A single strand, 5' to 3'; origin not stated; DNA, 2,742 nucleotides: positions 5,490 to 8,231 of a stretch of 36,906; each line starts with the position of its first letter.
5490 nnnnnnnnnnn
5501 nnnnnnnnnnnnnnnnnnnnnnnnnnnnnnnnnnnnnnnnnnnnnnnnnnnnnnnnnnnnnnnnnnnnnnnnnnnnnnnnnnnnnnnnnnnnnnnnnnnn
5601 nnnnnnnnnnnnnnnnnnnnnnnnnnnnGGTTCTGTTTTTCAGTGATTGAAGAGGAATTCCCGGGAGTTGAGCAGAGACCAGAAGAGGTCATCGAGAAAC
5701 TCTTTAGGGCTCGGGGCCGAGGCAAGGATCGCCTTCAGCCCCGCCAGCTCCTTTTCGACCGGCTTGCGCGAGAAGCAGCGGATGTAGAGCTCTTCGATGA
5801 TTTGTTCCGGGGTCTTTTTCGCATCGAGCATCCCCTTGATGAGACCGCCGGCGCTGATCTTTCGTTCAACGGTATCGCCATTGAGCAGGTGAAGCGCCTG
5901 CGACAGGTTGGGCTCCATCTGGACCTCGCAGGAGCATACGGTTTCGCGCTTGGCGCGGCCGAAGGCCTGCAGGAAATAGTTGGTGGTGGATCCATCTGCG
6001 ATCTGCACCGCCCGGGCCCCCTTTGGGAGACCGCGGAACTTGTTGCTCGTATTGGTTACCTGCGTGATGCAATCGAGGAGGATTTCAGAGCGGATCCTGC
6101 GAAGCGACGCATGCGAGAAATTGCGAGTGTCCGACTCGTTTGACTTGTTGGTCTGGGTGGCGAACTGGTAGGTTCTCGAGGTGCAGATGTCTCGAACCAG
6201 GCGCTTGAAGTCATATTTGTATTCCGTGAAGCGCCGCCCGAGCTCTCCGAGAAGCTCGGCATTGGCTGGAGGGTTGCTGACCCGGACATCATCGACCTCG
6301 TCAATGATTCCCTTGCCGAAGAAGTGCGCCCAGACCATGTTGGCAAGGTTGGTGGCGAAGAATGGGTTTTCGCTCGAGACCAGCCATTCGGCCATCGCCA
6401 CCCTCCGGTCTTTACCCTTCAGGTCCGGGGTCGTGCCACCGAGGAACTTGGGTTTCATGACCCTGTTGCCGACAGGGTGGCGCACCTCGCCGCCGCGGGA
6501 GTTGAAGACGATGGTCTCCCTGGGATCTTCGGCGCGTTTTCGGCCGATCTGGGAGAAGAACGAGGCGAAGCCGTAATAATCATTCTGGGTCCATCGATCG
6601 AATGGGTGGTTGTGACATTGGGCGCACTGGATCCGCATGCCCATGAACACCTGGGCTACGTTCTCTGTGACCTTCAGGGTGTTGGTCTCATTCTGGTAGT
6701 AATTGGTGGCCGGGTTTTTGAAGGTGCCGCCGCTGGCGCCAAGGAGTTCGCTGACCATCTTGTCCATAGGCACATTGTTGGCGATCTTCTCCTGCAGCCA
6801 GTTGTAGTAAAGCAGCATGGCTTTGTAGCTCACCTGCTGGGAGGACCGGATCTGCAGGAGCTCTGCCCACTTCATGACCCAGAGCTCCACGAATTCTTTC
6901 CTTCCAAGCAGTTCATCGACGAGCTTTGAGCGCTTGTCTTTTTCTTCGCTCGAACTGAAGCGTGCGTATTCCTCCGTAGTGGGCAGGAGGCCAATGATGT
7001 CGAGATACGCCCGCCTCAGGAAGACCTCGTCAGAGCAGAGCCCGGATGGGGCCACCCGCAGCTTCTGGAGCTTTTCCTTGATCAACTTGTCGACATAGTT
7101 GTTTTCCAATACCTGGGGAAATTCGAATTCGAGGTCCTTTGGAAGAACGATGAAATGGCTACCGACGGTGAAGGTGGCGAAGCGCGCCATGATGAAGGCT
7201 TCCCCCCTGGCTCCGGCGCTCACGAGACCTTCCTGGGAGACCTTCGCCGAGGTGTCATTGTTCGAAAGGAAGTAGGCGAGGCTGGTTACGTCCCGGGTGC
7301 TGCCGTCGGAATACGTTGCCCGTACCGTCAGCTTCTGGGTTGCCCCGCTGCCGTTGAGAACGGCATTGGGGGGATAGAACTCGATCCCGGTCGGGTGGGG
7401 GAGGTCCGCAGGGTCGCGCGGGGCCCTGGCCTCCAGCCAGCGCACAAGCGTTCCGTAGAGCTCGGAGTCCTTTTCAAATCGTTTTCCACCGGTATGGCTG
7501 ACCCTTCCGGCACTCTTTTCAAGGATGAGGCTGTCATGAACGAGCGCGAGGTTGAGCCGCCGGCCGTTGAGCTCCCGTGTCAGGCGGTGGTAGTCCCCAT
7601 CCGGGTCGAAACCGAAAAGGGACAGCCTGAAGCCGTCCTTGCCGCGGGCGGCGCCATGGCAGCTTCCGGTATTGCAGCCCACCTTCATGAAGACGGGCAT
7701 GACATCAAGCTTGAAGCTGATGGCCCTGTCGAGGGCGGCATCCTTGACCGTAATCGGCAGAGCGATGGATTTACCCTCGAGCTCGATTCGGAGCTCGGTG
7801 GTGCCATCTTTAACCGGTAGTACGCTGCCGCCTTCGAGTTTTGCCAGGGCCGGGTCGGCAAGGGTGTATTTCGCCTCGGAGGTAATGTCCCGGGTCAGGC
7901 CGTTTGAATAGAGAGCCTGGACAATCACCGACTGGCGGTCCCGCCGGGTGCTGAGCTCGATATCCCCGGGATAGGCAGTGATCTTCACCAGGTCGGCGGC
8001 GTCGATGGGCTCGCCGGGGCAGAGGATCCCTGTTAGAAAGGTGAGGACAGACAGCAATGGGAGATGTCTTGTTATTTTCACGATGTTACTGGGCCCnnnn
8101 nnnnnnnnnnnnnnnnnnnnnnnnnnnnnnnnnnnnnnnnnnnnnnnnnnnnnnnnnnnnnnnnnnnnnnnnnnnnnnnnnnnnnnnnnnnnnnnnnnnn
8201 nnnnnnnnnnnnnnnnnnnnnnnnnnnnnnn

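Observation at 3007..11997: Four-gene operon built entirely from exported proteins of unknown-function families (DUF1501, double-PPC, PSCyt2/PSD1, PSCyt1-WD40-coiled coil)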

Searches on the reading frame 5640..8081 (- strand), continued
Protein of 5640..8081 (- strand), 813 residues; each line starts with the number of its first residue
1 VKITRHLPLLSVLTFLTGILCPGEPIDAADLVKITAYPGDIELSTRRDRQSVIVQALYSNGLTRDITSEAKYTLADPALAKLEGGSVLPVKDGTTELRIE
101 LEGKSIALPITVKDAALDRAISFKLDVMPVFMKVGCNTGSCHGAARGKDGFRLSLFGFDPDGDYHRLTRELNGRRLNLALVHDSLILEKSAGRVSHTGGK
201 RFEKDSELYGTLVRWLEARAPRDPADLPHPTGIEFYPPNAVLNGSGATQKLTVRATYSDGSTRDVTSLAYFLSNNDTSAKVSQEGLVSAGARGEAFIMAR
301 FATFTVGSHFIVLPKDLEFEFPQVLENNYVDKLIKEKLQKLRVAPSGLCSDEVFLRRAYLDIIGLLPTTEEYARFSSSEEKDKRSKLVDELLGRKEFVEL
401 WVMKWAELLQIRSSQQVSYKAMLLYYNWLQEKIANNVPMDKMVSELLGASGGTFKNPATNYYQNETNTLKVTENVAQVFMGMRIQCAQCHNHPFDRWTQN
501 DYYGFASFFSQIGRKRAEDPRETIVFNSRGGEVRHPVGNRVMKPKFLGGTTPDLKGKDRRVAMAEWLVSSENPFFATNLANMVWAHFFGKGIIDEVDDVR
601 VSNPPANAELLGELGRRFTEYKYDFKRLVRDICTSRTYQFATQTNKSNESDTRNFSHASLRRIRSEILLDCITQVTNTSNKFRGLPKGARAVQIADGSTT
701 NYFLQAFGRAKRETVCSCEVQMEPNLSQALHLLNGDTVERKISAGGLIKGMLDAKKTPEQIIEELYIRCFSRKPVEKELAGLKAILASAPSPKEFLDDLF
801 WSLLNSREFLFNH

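Call 47: predict_structure(alignment_id=A2)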
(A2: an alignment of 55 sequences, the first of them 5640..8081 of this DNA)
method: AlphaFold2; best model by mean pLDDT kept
length: 813 residues; sequences in the alignment: 55
mean_pLDDT: 70.5   pTM: 0.72
mean pLDDT of the five models: 70.5, 66.5, 66.2, 62.7, 55.7
residues with pLDDT >= 90: 223; 70-90: 258; 50-70: 124; < 50: 208
segments of 3 or more residues with pLDDT < 50: 1-27, 137-179, 411-418, 451-471, 481-497, 511-530, 595-602, 656-664, 683-687, 691-734, 811-813
pLDDT, mean of each block of 10 residues (from residue 1): 37 41 49 95 92 95 94 95 91 96 95 89 80 55 31 37 40 39 70 64 84 81 79 92 94 92 90 87 93 86 80 90 91 92 89 90 87 93 94 84 62 44 64 80 67 37 40 55 38 47 62 36 32 59 66 72 74 77 80 50 70 91 90 93 80 51 52 63 48 37 29 29 37 53 78 91 91 92 89 87 70 41
secondary structure, 60 per line:
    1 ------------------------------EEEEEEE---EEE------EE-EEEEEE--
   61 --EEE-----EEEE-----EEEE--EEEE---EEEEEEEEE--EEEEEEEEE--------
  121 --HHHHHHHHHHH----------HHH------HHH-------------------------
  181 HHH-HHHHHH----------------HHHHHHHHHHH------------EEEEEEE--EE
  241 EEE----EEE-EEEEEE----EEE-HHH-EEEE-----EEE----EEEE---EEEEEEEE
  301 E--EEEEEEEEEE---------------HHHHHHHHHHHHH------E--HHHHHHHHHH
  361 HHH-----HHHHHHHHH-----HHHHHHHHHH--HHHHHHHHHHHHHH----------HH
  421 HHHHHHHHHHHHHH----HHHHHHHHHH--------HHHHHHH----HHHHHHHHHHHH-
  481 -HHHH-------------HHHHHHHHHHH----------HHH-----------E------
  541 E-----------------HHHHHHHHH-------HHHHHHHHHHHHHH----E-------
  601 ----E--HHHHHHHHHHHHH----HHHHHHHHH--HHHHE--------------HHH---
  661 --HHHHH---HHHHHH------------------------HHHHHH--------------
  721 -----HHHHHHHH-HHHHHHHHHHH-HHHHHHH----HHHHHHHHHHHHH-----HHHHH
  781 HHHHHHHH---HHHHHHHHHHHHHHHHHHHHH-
elements in order (helices of 4 or more, strands of 3 or more residues): E31-37 E41-43 E53-58 E63-65 E71-74 E80-83 E86-89 E93-101 E104-112 H123-133 H185-190 H207-217 E230-236 E239-243 E248-250 E252-257 E262-264 E270-273 E279-281 E286-289 E293-301 E304-313 H329-341 H351-363 H369-377 H383-392 H395-408 H419-434 H439-448 H457-463 H468-479 H482-485 H499-509 H559-567 H575-588 H608-620 H625-633 H636-639 H663-667 H671-676 H701-706 H726-733 H735-745 H747-753 H758-770 H776-788 H792-812

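Call 51: fold_search(model_id=the predicted structure, library=pdb)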
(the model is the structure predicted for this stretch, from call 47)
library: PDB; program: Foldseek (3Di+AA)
matches with E <= 10: 1282; with E <= 0.001: 16
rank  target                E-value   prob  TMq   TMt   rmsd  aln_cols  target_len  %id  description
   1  8gyr_A                5.6e-11  1.00  0.10  0.45  19.2       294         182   14  Crystal structure of a variable region segment of Leptospira host-interacting outer surface protein, LigA (released 2023-06-28)
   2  8gyr_B                9.8e-11  1.00  0.11  0.46  19.4       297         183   14  Crystal structure of a variable region segment of Leptospira host-interacting outer surface protein, LigA (released 2023-06-28)
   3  9hcj_10               1.3e-05  1.00  0.10  0.05  30.9       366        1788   11  D. discoideum nuclear pore complex (released 2024-12-25)
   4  4uj6                  4.1e-05  1.00  0.10  0.11  21.3       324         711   10  Structure of surface layer protein SbsC, domains 1-6 (released 2016-04-27)
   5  4uic                  4.9e-05  1.00  0.10  0.11  21.7       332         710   10  Crystal structure of the S-layer protein rSbsC(31-844) (released 2016-04-13)
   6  2mog_MODEL_1_A        6.6e-05  1.00  0.11  0.77   2.7        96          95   27  Solution structure of the terminal Ig-like domain from Leptospira interrogans LigB (released 2014-08-13)
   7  4uj7                  1.2e-04  1.00  0.15  0.44   7.5       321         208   10  Structure of the S-layer protein SbsC, domains 5-6 (released 2016-04-27)
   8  8opr_A                1.3e-04  1.00  0.10  0.13  12.8       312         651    7  Structure of the EA1 surface layer of Bacillus anthracis (released 2023-11-08)
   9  4uid_A                1.4e-04  1.00  0.10  0.35  20.1       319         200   10  Crystal structure of the S-layer protein SbsC domains 4 and 5 (released 2016-04-13)
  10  7r5k_10               1.8e-04  1.00  0.10  0.05  24.8       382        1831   12  Human nuclear pore complex (constricted) (released 2022-06-22)
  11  4uid_B                1.9e-04  1.00  0.09  0.40  16.5       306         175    9  Crystal structure of the S-layer protein SbsC domains 4 and 5 (released 2016-04-13)
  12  5ftx                  2.7e-04  1.00  0.10  0.13  20.5       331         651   10  Structure of surface layer protein SbsC, domains 4-9 (released 2017-02-22)
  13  8zdk_6                3.0e-04  1.00  0.09  0.20   2.7        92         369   27  Cryo-EM structure of Mycobacteriophage Douge genome-packed vertex (gp8 and gp113) (released 2025-07-16)
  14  8s80_F                5.0e-04  0.99  0.10  0.29  14.3       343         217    9  Domains 4 and 5 of Sap S-layer protein from Bacillus anthracis (released 2024-11-20)
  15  4aq1_A                6.3e-04  0.98  0.11  0.12  17.5       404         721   11  Structure of the SbsB S-layer protein of Geobacillus stearothermophilus PV72p2 in complex with nanobody KB6 (released 2012-06-13)
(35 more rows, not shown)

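Call 84: search_solved_structures(query=A2, max_evalue=1)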
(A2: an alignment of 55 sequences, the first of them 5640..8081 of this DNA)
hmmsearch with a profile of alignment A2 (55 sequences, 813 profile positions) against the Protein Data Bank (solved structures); distinct sequences matched with E-value up to 1: 9.
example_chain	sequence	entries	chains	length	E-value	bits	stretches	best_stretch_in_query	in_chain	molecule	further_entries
9pt5_A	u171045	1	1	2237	6.5e-32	113.9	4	225-310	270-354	Teneurin-like protein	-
9ifo_A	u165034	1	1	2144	7.1e-32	113.8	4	225-310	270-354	Teneurin-Like Protein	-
2mqg_A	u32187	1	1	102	5e-05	25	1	227-305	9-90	LigB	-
2mog_A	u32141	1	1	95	6.2e-05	24.7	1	228-305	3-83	Bacterial Ig-like domain, group 2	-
8gyr_A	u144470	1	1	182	0.00026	22.6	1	229-286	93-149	Leptospira Immunoglobulin-like protein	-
8gyr_B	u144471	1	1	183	0.00031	22.3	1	229-286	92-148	LigA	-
4uid_A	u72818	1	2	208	0.00099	20.7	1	61-113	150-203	SURFACE LAYER PROTEIN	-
4uj7_A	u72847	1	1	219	0.032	15.7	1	61-113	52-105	SURFACE LAYER PROTEIN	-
8zdh_A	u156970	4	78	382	0.3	12.5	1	244-301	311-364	Major Capsid Protein (gp8)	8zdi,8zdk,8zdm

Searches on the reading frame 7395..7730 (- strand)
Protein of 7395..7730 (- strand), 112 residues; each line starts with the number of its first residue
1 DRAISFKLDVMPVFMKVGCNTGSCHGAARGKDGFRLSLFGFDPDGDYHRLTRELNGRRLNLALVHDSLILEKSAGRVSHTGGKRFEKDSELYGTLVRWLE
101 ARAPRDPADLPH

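Call 35: search_protein_families(library=pfam, proteins=[window:7395-7730:-], max_evalue=10)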
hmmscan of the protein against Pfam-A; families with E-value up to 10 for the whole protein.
seq(112 aa): 0 families

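Call 80: search_solved_structures(query=A6, max_evalue=10, show_alignments=1)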
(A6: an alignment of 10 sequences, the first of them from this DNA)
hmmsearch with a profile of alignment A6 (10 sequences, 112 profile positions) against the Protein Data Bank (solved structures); distinct sequences matched with E-value up to 10: 2.
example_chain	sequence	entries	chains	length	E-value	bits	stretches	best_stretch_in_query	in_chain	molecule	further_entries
8pjt_A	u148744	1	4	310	6.2e-06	29.3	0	22-61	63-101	SAKe6DEref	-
8pjv_A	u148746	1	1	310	8.3e-05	25.7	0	37-61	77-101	SAKe6DR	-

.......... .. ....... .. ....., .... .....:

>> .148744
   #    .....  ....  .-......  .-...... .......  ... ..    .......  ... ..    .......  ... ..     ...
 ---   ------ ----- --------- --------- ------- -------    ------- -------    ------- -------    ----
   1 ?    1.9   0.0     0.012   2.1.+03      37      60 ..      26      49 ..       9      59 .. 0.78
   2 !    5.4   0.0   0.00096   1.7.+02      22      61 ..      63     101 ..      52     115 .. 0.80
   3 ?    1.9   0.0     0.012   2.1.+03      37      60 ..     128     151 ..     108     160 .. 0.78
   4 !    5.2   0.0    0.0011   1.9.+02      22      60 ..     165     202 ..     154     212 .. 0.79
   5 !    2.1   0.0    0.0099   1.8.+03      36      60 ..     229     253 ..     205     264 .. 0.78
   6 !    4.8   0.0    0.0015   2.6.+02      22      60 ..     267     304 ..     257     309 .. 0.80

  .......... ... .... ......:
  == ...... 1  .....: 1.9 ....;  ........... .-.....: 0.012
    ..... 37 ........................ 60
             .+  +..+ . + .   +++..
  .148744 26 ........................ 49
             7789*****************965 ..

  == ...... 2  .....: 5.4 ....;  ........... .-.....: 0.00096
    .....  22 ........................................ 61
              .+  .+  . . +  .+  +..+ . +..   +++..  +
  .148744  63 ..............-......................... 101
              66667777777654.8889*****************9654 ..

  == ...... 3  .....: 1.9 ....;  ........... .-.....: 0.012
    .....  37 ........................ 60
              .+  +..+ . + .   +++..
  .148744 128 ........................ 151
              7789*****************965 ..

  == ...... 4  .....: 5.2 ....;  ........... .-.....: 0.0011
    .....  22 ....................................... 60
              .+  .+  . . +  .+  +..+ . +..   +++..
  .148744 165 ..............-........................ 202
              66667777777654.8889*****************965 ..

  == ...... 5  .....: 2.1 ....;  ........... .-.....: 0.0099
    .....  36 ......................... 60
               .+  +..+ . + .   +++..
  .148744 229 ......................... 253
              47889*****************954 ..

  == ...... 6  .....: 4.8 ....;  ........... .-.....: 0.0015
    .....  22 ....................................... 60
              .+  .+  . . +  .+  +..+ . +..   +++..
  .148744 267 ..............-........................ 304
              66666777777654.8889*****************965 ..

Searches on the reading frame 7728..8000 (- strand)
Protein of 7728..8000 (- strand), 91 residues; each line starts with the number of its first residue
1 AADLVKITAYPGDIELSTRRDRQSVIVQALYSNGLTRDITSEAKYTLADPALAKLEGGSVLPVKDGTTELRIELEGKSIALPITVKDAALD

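Call 35: search_protein_families(library=pfam, proteins=[window:7728-8000:-], max_evalue=10)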
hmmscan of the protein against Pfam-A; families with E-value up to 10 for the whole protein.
seq(91 aa): 1 family
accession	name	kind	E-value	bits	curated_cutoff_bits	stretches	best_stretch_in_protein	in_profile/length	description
PF21461.3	HL_N-beta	-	2.5e-07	30.8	27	1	41-85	12-57/57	Hyaluronate lyase, N-terminal beta-sheet domain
